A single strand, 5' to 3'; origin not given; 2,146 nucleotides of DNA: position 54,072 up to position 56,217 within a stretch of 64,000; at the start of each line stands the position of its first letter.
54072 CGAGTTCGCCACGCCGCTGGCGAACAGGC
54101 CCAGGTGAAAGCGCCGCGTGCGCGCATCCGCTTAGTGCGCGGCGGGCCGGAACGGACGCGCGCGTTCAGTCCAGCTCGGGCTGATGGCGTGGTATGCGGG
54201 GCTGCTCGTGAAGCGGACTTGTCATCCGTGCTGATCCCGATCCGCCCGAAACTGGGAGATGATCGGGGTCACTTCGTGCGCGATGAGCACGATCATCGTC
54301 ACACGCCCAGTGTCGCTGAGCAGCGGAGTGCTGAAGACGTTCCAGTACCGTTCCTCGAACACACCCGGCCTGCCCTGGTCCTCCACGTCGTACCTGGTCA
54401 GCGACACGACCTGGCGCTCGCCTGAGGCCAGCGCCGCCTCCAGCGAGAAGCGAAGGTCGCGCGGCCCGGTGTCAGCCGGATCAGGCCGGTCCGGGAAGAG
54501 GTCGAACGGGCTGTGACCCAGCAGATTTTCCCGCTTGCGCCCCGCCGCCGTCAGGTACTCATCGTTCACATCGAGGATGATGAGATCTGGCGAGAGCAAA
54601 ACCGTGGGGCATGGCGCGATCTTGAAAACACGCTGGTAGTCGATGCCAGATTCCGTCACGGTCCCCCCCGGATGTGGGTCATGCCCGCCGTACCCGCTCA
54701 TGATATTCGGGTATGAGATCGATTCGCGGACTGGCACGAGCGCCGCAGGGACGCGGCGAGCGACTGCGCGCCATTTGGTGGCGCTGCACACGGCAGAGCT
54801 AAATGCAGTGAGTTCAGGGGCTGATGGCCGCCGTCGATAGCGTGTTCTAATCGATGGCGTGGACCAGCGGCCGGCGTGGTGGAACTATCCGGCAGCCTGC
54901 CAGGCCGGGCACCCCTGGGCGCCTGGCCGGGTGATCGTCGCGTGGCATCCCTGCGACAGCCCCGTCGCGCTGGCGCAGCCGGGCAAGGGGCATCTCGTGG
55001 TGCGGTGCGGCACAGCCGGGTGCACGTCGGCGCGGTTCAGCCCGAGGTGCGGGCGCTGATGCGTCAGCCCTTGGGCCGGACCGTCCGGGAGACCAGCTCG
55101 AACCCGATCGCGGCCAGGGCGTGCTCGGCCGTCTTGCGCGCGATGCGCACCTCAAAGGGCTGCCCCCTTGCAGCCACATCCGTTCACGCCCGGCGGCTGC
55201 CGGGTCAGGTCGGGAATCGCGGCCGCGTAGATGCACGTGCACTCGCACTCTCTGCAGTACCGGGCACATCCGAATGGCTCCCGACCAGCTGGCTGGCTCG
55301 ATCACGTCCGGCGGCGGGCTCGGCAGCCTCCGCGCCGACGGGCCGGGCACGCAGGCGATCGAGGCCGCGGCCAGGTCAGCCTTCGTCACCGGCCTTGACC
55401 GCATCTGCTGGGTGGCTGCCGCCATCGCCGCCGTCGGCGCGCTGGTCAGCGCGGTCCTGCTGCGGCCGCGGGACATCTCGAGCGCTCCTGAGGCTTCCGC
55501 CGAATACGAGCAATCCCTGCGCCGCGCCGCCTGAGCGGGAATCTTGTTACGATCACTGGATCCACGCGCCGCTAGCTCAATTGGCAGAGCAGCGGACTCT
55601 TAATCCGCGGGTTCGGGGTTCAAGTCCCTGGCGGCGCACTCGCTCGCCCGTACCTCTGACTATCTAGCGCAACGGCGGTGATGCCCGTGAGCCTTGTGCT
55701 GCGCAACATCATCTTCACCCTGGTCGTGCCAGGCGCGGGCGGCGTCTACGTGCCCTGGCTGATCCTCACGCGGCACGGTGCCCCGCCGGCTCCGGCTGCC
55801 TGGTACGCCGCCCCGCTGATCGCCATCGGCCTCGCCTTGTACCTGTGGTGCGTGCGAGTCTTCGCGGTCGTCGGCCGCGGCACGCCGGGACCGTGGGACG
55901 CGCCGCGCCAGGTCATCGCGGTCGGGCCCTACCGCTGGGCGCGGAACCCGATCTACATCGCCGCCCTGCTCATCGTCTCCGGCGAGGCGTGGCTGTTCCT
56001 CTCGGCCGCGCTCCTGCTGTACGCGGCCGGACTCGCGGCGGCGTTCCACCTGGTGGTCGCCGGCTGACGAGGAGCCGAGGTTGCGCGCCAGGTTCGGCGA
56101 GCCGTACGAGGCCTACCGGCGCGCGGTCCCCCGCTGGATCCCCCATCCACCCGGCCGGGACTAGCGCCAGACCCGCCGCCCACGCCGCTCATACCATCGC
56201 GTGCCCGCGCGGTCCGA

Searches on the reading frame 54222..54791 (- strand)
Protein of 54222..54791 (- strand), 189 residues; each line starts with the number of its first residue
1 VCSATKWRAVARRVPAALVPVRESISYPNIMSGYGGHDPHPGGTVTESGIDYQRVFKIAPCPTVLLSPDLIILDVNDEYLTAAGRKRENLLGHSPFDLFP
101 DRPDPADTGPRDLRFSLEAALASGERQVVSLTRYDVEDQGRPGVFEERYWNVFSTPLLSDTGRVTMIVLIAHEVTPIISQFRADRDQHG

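Call 82: search_protein_families(library=pfam, proteins=[window:54222-54791:-], max_evalue=0.001)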
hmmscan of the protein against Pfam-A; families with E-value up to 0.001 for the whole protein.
window:54222-54791:- (189 aa): 3 families
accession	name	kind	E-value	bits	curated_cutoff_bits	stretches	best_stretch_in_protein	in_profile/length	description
PF08448.16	PAS_4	-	3.6e-11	43.7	23.1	1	59-175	4-106/110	PAS fold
PF13426.13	PAS_9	-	1.9e-06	28.5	27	1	61-175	2-102/103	PAS domain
PF00989.32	PAS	-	5.2e-06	26.9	22.6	1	51-173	2-112/113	PAS fold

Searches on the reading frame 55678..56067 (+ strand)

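Call 82: search_protein_families(library=pfam, proteins=[window:55678-56067:+], max_evalue=0.001)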
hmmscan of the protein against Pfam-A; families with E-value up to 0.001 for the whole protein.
window:55678-56067:+ (129 aa): 1 family
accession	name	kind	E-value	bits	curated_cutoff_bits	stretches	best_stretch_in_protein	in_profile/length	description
PF04191.18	PEMT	-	2.4e-06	28.4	25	1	42-126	4-89/105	Phospholipid methyltransferase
